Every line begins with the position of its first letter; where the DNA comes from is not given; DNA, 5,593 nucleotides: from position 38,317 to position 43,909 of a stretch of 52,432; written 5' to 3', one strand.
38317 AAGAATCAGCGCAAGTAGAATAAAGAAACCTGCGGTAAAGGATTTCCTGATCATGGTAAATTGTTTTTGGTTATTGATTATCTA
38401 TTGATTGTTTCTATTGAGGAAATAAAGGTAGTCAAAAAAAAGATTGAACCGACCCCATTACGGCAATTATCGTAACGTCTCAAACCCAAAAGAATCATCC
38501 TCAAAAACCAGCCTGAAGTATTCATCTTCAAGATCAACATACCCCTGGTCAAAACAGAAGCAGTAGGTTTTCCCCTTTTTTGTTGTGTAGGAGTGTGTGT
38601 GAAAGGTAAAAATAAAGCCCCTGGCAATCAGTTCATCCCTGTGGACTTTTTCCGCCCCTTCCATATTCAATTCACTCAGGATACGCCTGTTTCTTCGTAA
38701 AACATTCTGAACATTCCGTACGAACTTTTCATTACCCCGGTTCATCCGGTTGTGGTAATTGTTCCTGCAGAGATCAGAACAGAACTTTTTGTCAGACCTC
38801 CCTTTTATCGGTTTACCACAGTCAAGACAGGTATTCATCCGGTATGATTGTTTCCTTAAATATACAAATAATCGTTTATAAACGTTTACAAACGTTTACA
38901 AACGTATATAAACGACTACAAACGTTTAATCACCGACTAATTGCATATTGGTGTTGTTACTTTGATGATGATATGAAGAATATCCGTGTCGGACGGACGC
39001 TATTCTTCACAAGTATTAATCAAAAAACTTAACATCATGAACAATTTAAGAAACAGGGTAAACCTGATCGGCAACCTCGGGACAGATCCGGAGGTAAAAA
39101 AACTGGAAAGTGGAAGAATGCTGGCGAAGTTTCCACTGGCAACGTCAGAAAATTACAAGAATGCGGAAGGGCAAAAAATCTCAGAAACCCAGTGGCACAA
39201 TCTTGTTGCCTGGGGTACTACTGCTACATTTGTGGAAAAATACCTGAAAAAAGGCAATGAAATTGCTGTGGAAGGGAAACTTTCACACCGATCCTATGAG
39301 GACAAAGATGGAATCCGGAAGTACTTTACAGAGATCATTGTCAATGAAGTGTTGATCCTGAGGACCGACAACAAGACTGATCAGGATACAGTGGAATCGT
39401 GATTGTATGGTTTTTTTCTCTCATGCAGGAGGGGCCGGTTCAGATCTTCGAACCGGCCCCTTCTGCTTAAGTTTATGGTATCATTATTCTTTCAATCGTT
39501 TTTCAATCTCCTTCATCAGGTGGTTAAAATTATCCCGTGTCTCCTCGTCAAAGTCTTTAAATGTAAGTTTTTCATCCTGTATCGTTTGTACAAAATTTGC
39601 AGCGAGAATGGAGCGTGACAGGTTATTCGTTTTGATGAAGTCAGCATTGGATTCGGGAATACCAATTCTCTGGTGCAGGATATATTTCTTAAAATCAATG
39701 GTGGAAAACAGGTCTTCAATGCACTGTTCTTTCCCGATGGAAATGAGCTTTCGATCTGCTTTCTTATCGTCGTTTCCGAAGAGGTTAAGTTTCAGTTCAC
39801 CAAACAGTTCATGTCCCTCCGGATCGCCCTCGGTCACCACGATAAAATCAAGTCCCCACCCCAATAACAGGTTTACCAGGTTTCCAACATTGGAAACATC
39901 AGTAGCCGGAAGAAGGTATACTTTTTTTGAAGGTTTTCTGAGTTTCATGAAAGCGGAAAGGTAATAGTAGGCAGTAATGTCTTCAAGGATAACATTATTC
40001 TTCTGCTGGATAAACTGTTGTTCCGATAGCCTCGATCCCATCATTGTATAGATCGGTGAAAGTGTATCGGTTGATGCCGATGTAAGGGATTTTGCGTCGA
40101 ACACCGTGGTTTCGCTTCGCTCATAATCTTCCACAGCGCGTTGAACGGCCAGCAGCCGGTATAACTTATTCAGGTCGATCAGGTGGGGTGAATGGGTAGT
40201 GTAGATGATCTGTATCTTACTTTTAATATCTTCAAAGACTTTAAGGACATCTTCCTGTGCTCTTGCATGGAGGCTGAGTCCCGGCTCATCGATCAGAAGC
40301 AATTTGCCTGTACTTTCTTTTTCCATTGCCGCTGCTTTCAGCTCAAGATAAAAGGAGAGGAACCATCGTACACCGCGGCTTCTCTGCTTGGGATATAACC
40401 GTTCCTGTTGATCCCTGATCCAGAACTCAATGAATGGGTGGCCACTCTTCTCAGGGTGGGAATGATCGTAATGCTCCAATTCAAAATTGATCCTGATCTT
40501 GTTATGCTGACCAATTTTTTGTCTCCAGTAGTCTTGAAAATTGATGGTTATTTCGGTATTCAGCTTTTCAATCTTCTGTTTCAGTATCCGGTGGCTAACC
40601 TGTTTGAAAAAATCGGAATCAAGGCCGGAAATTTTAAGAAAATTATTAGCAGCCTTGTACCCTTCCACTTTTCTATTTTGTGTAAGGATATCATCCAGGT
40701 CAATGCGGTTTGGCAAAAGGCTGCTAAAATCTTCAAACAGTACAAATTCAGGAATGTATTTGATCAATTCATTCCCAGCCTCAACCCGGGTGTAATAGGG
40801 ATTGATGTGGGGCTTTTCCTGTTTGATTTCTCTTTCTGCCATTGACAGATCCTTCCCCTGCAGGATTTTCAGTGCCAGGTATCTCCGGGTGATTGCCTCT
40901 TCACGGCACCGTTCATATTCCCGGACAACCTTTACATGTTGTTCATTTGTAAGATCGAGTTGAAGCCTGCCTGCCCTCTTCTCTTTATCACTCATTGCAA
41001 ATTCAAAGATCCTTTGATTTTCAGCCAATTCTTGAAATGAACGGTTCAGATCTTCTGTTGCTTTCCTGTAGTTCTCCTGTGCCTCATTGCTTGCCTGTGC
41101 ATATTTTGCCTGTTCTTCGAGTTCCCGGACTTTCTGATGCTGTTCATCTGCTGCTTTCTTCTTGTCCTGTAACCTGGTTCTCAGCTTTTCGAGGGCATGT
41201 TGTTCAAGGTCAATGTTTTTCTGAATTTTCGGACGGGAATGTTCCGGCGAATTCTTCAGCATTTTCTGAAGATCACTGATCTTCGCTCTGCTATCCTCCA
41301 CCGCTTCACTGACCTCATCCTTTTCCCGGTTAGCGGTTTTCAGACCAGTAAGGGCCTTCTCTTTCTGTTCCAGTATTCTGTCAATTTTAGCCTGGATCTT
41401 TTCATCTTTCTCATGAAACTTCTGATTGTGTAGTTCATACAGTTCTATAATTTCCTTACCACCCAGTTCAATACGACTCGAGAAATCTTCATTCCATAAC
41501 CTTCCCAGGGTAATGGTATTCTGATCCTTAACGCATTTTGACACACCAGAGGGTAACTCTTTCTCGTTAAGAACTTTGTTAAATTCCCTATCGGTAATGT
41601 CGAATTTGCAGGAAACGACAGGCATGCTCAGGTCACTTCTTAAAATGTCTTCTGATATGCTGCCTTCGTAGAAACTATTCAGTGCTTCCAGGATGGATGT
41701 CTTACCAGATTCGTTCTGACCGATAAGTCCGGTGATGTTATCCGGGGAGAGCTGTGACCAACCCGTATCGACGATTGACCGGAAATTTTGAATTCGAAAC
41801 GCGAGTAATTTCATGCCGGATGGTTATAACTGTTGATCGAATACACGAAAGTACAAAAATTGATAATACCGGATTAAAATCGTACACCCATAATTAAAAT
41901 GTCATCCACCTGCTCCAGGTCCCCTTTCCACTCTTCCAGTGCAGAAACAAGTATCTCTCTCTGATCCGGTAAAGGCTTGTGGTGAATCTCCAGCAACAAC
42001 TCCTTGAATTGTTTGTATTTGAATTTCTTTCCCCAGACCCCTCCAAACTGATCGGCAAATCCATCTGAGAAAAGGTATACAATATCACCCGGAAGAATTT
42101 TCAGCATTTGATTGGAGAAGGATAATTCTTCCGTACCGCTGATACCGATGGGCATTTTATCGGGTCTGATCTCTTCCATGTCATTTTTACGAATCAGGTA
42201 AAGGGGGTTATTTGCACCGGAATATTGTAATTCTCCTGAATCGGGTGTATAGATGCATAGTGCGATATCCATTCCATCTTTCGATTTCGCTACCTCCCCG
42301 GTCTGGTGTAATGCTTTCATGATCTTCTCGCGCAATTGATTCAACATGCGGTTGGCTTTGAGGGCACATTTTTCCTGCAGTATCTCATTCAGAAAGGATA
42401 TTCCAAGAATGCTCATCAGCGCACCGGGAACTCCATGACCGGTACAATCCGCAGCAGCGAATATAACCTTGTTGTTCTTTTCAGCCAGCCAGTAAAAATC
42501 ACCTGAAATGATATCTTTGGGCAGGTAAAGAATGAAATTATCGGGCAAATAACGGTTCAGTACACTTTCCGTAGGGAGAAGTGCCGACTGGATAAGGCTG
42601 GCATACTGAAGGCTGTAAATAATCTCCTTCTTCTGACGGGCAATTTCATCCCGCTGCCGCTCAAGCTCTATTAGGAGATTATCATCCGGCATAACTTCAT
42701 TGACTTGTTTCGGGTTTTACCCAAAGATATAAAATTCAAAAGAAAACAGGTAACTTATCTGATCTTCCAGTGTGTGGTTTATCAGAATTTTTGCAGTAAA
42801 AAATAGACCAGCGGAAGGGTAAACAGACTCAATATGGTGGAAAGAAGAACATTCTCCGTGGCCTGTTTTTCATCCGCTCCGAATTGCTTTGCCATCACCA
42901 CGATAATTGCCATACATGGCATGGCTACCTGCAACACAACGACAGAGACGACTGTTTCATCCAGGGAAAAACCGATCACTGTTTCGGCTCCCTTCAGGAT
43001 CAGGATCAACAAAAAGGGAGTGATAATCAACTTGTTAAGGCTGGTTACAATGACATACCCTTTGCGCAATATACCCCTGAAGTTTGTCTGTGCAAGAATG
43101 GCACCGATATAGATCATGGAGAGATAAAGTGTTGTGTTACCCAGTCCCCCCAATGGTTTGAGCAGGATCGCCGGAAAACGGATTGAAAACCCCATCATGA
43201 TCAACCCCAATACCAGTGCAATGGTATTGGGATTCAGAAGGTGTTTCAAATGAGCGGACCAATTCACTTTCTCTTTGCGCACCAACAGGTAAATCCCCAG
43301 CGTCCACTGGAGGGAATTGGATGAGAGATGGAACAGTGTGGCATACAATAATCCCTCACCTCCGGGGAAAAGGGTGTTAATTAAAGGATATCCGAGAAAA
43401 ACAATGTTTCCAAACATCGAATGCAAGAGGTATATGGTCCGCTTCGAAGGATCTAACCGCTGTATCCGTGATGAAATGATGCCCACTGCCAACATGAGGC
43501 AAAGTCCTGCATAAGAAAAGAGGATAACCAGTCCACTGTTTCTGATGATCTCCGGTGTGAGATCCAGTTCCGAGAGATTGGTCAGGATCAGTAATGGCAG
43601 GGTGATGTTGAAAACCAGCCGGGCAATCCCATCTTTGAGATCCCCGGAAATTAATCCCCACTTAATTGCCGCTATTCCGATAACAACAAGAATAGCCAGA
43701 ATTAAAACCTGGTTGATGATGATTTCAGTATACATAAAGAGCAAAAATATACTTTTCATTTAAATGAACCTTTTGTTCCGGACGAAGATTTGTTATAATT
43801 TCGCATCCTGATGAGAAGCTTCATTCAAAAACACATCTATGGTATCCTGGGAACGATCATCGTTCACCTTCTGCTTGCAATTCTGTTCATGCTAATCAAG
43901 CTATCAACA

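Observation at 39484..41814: Stand-alone ABC-ATPase / coiled-coil / Toprim-like protein: OLD-family or fused PARIS-like candidate defence gene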

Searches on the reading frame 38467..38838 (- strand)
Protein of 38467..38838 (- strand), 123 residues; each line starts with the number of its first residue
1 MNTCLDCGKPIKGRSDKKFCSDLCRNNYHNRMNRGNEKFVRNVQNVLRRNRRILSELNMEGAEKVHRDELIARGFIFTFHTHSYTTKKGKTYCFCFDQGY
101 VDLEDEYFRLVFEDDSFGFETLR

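Call 7: search_protein_families(library=pfam, proteins=[window:38467-38838:-], max_evalue=10)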
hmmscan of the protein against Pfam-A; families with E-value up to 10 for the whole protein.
window:38467-38838:- (123 aa): 5 families
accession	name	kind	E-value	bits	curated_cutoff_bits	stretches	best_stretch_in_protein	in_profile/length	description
PF09889.16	DUF2116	-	5.6e-05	23.5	26.8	1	4-34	6-34/59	Probable treble clef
PF24461.1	DUF7576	-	0.075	13.3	27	1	17-29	47-59/60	Family of unknown function (DUF7576)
PF08588.16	Duc1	-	0.13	12.5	25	1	82-110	182-208/246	Domain of unknown function at the cortex 1 (Duc1)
PF10013.15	DUF2256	-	0.35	11.5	25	1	3-27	9-40/40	Uncharacterized protein conserved in bacteria (DUF2256)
PF04945.19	YHS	-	7.9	7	30.3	1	83-98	16-31/47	YHS domain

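Call 8: search_protein_families(library=padloc, proteins=[window:38467-38838:-], max_evalue=10)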
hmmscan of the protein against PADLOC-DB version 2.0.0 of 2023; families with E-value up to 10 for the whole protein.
window:38467-38838:- (123 aa): 0 families

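Call 56: search_protein_families(library=ncbifam, proteins=[window:38467-38838:-], max_evalue=0.001)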
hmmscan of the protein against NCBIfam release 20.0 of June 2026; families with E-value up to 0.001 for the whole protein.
window:38467-38838:- (123 aa): 0 families

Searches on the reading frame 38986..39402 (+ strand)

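Call 7: search_protein_families(library=pfam, proteins=[window:38986-39402:+], max_evalue=10)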
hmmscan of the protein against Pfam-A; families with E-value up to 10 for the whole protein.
window:38986-39402:+ (138 aa): 4 families
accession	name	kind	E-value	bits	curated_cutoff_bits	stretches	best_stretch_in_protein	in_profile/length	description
PF00436.31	SSB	-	1.2e-31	109.2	26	1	23-123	2-102/104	Single-strand binding protein family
PF11506.14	DUF3217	-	0.027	14.8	26.4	1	67-124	38-92/104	Protein of unknown function (DUF3217)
PF20769.2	YPEB_N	-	0.07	13.5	27.3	1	52-99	85-132/136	YpeB N-terminal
PF01336.31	tRNA_anti-codon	-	0.11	12.9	27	1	73-124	31-74/75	OB-fold nucleic acid binding domain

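Call 8: search_protein_families(library=padloc, proteins=[window:38986-39402:+], max_evalue=10)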
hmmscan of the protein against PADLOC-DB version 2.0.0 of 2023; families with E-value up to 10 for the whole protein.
window:38986-39402:+ (138 aa): 0 families

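Call 56: search_protein_families(library=ncbifam, proteins=[window:38986-39402:+], max_evalue=0.001)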
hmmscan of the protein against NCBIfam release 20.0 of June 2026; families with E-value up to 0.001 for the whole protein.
window:38986-39402:+ (138 aa): 19 families
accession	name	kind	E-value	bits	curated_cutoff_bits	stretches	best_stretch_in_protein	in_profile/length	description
TIGR00621.2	ssb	subfamily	4.6e-36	124.6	53.95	1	23-132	5-114/165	single-stranded DNA-binding protein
NF005406.0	PRK06958.1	subfamily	1.4e-25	90.8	252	1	23-127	5-110/182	single-stranded DNA-binding protein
NF004357.0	PRK05733.1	subfamily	3.7e-24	85.7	241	1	23-120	6-103/172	single-stranded DNA-binding protein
NF006533.0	PRK09010.1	subfamily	4.9e-24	85.2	260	1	23-121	7-106/177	single-stranded DNA-binding protein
NF004972.0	PRK06341.1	equivalog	2.8e-23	82.7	254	1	22-121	5-106/166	single-stranded DNA-binding protein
NF006445.0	PRK08763.1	subfamily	4.3e-23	82.3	246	1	23-128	6-111/164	single-stranded DNA-binding protein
NF010292.0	PRK13732.1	subfamily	1.3e-21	77.2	265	1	23-122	7-106/175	single-stranded DNA-binding protein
NF005170.0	PRK06642.1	equivalog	3.2e-19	69.2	270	1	22-130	5-118/152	single-stranded DNA-binding protein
NF005241.0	PRK06751.1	equivalog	4.5e-18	65.9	313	1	22-130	2-108/173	single-stranded DNA-binding protein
NF005579.0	PRK07274.1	equivalog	4.9e-18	65.1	169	1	22-125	2-102/131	single-stranded DNA-binding protein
NF006297.0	PRK08486.1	equivalog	1.2e-17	64.7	212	1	23-133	3-113/182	single-stranded DNA-binding protein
NF005674.0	PRK07459.1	equivalog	1.9e-17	63.3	161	1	23-132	4-108/121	single-stranded DNA-binding protein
NF005580.0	PRK07275.1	subfamily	3.5e-16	59.8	254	1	23-130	3-108/162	single-stranded DNA-binding protein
NF005851.0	PRK07772.1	subfamily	4e-15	56.5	194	1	24-122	6-106/191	single-stranded DNA-binding protein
NF005242.0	PRK06752.1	equivalog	5.5e-15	55.5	189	1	22-127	2-105/112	single-stranded DNA-binding protein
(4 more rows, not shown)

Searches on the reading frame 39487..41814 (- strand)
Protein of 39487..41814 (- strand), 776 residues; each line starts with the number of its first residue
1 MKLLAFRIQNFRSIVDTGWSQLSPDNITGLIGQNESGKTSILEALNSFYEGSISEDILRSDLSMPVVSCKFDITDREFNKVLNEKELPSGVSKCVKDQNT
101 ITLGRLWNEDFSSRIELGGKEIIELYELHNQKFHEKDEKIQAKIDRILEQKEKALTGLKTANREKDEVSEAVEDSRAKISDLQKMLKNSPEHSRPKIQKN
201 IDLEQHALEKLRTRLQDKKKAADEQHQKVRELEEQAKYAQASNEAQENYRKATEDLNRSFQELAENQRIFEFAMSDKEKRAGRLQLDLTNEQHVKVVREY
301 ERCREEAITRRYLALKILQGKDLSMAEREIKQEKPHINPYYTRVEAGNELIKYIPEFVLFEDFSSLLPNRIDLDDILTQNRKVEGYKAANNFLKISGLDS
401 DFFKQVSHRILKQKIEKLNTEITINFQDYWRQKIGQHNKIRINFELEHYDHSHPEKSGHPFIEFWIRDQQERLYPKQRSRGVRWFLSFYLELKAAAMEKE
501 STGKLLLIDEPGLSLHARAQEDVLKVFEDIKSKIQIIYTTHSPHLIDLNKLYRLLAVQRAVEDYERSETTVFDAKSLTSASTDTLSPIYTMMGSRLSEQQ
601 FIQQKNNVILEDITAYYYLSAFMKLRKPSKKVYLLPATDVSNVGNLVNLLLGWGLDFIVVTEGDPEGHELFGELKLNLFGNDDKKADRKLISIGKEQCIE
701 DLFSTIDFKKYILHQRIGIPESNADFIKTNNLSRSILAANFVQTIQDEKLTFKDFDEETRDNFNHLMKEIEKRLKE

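Call 4: search_protein_families(library=pfam, proteins=[window:39487-41814:-], max_evalue=1)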
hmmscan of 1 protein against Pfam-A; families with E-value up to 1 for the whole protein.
window:39487-41814:- (776 aa): 6 families
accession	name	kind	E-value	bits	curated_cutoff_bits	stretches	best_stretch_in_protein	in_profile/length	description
PF13175.12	AAA_15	-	9.7e-23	81.8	32.1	1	1-546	1-374/374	AAA ATPase domain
PF13304.12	AAA_21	-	1.2e-17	65.4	27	2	433-547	189-304/304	AAA domain, putative AbiEii toxin, Type IV TA system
PF02463.25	SMC_N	-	2.7e-06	27.4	40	1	5-558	4-215/220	RecF/RecN/SMC N terminal domain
PF13476.12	AAA_23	-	7e-05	24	27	1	7-265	3-198/201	AAA domain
PF13555.12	AAA_29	-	0.052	13.7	27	1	22-46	19-43/61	P-loop containing region of AAA domain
PF14887.12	HMG_box_5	-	0.69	10.4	25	0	193-242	29-77/86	HMG (high mobility group) box 5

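Call 5: search_protein_families(library=padloc, proteins=[window:39487-41814:-], max_evalue=1)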
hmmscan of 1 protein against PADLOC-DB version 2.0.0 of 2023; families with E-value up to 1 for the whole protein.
window:39487-41814:- (776 aa): 68 families (the best 25 are shown)
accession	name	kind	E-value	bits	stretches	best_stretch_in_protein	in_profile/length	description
PDLC02979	AriA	-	5.9e-23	80.3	1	1-546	1-373/373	-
PDLC02358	Old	-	1.6e-19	68.2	2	491-649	274-433/578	Old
PDLC02980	AriA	-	2.4e-16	58.6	2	427-547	170-304/304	-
PDLC04135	mad3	-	2.9e-13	48.1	2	230-555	69-335/374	mads_3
PDLC00271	PtuA1|PtuA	-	6.1e-13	47.1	2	464-584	233-360/421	AAA ATPase domain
PDLC02915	ATPase-Toprim_I-B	-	6.1e-13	46.4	2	485-546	238-299/623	-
PDLC00278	PtuA1|PtuA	-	2.9e-12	44.6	2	501-559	286-344/436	AAA ATPase domain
PDLC00298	PtuA1|PtuA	-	5.8e-12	43.4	2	502-561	281-340/423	AAA ATPase domain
PDLC02335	AbiLi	-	8.4e-12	42.8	1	2-551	49-243/326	AbiLi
PDLC04178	HEC-01A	-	1.1e-11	42.4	2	499-557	284-344/399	-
PDLC00280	PtuA1|PtuA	-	1.7e-11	41.7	2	504-546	301-343/445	AAA ATPase domain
PDLC00094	GajA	-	1.9e-11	41.1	2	1-47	1-44/569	AAA ATPase domain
PDLC04164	AriA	-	2.2e-11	41.8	2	500-545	190-235/253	-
PDLC00310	PtuA1|PtuA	-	5.8e-11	40.1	2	499-589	287-375/443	AAA ATPase domain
PDLC00096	GajA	-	7.2e-11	39.5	2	491-560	277-351/630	AAA ATPase domain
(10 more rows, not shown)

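Call 6: search_protein_families(library=ncbifam, proteins=[window:39487-41814:-], max_evalue=1)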
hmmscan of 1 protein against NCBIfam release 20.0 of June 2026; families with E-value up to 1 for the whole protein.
window:39487-41814:- (776 aa): 29 families (the best 25 are shown)
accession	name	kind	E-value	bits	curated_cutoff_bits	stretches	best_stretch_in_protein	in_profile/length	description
NF041760.1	PtuA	equivalog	3.1e-07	29.7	500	2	505-546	379-420/524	retron Ec78 anti-phage system effector ATPase PtuA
NF003034.1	PRK03918.1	equivalog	3.8e-07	28.5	700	2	1-61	1-62/878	DNA double-strand break repair ATPase Rad50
TIGR04521.1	ECF_ATPase_2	equivalog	5.2e-06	25.7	330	1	504-612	164-272/279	energy-coupling factor transporter ATPase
TIGR00611.2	recf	equivalog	2.3e-05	23.8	172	1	6-48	4-44/339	DNA replication/repair protein RecF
TIGR00972.1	3a0107s01c2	equivalog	4.9e-05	22.8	343.2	2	504-542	164-202/248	phosphate ABC transporter ATP-binding protein PstB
TIGR02673.1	FtsE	equivalog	8.2e-05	22.4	264.85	1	408-550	67-204/214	cell division ATP-binding protein FtsE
TIGR03608.1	L_ocin_972_ABC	subfamily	0.0002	20.9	254.85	1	504-546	154-197/206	putative bacteriocin export ABC transporter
NF010068.0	PRK13548.1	equivalog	0.00023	20.4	261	2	14-47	20-53/261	heme ABC transporter ATP-binding protein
NF040873.1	AztA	equivalog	0.00024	20.7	220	1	503-546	138-182/191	zinc ABC transporter ATP-binding protein AztA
NF010069.0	PRK13549.1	equivalog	0.00051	18.6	699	1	494-542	155-202/513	xylose ABC transporter ATP-binding protein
NF010680.0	PRK14079.1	equivalog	0.00052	19.1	386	1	1-54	1-52/349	recombination protein F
TIGR02315.1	ABC_phnC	equivalog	0.00058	19.4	266.1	1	503-552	164-212/243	phosphonate ABC transporter ATP-binding protein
TIGR02857.1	CydD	equivalog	0.0007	18.7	435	1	501-547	477-521/529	thiol reductant ABC exporter subunit CydD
TIGR02168.1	SMC_prok_B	equivalog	0.0013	16.5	567.35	1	129-305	750-924/1181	chromosome segregation protein SMC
NF008379.0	PRK11174.1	equivalog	0.0018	17.1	684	1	501-550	502-549/588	heme ABC transporter permease/ATP-binding protein CydD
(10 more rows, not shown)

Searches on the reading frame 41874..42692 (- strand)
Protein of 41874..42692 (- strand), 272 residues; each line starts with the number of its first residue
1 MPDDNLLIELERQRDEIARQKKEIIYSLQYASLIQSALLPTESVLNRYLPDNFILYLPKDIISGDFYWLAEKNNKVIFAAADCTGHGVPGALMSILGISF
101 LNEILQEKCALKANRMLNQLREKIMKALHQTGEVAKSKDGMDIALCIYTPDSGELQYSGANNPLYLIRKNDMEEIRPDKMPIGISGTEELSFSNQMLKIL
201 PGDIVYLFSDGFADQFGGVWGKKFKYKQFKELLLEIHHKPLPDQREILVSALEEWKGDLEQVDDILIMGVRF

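Call 7: search_protein_families(library=pfam, proteins=[window:41874-42692:-], max_evalue=10)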
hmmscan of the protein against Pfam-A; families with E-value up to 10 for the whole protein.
window:41874-42692:- (272 aa): 1 family
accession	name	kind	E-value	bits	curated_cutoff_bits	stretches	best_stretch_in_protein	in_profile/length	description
PF07228.17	SpoIIE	-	1.3e-22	81.1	25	1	74-271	3-190/192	Stage II sporulation protein E (SpoIIE)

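Call 8: search_protein_families(library=padloc, proteins=[window:41874-42692:-], max_evalue=10)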
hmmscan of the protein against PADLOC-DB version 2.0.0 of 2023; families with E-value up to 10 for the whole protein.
window:41874-42692:- (272 aa): 0 families

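Call 55: search_solved_structures(query=window:41877-42692:-, max_evalue=0.01, show_alignments=2)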
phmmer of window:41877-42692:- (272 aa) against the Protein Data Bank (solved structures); distinct sequences matched with E-value up to 0.01: 3.
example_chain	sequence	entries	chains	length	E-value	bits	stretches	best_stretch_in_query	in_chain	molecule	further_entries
6k4e_A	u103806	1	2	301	4.8e-37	131.2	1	10-272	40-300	Putative serine phosphatase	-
3es2_A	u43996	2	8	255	0.00037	23.3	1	57-221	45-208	Probable two-component response regulator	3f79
3eq2_A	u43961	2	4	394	0.00044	23.1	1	56-221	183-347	Probable two-component response regulator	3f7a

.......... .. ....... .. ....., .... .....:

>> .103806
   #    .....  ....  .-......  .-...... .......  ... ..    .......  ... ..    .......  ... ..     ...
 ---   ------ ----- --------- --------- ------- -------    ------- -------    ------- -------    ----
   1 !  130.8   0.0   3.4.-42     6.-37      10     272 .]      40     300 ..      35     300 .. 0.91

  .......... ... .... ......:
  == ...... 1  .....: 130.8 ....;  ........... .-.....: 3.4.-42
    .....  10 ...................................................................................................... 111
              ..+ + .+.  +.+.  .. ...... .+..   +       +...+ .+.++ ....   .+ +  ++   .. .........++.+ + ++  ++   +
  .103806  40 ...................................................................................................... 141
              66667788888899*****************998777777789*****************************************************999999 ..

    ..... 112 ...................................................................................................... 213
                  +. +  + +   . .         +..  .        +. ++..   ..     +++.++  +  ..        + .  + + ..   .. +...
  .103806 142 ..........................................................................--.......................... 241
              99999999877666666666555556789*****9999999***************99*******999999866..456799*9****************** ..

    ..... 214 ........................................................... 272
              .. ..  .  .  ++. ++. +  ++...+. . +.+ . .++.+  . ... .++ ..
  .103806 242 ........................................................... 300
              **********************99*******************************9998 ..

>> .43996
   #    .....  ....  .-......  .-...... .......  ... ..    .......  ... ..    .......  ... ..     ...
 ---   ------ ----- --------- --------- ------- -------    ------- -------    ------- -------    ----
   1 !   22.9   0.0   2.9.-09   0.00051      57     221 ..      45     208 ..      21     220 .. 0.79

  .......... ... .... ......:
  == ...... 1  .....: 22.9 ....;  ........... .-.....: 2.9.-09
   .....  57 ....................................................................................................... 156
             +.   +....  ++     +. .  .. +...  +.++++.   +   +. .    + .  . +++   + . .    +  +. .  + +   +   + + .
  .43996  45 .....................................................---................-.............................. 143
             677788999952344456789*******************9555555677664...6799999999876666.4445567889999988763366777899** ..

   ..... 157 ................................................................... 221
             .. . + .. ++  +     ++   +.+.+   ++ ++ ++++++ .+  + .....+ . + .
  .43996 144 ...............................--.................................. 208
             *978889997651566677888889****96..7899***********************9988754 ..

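Call 56: search_protein_families(library=ncbifam, proteins=[window:41877-42692:-], max_evalue=0.001)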
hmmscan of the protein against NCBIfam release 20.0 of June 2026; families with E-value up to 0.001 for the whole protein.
window:41877-42692:- (272 aa): 2 families
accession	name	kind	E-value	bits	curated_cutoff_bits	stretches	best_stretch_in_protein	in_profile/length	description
NF038263.1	prot_phos_SiaA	equivalog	2.1e-54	185.1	700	1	9-272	396-657/658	biofilm regulation protein phosphatase SiaA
TIGR02865.1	spore_II_E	equivalog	4.9e-05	21.6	490.8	1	60-214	564-709/764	stage II sporulation protein E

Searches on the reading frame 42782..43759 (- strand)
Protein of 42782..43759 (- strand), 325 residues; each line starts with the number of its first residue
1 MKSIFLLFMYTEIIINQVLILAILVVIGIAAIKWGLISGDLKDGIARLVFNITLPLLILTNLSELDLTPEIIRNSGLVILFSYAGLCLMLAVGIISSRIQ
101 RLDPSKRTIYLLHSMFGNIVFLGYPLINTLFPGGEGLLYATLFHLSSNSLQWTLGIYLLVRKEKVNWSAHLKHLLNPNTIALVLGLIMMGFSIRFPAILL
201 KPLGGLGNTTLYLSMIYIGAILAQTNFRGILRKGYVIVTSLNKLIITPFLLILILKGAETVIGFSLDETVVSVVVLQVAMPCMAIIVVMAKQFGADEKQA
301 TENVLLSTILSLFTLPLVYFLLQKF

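Call 7: search_protein_families(library=pfam, proteins=[window:42782-43759:-], max_evalue=10)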
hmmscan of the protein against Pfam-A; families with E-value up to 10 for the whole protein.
window:42782-43759:- (325 aa): 2 families
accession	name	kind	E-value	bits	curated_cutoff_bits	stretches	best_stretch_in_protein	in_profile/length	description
PF03547.23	Mem_trans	-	2.6e-38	132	25.7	1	14-319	2-343/343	Membrane transport protein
PF01758.21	SBF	-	5.5e-07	29.9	24.3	1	211-323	4-115/191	Sodium Bile acid symporter family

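Call 61: search_protein_families(library=padloc, proteins=[window:42782-43759:-], max_evalue=0.00001)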
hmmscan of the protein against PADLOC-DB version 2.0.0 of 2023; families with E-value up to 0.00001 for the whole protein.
window:42782-43759:- (325 aa): 0 families
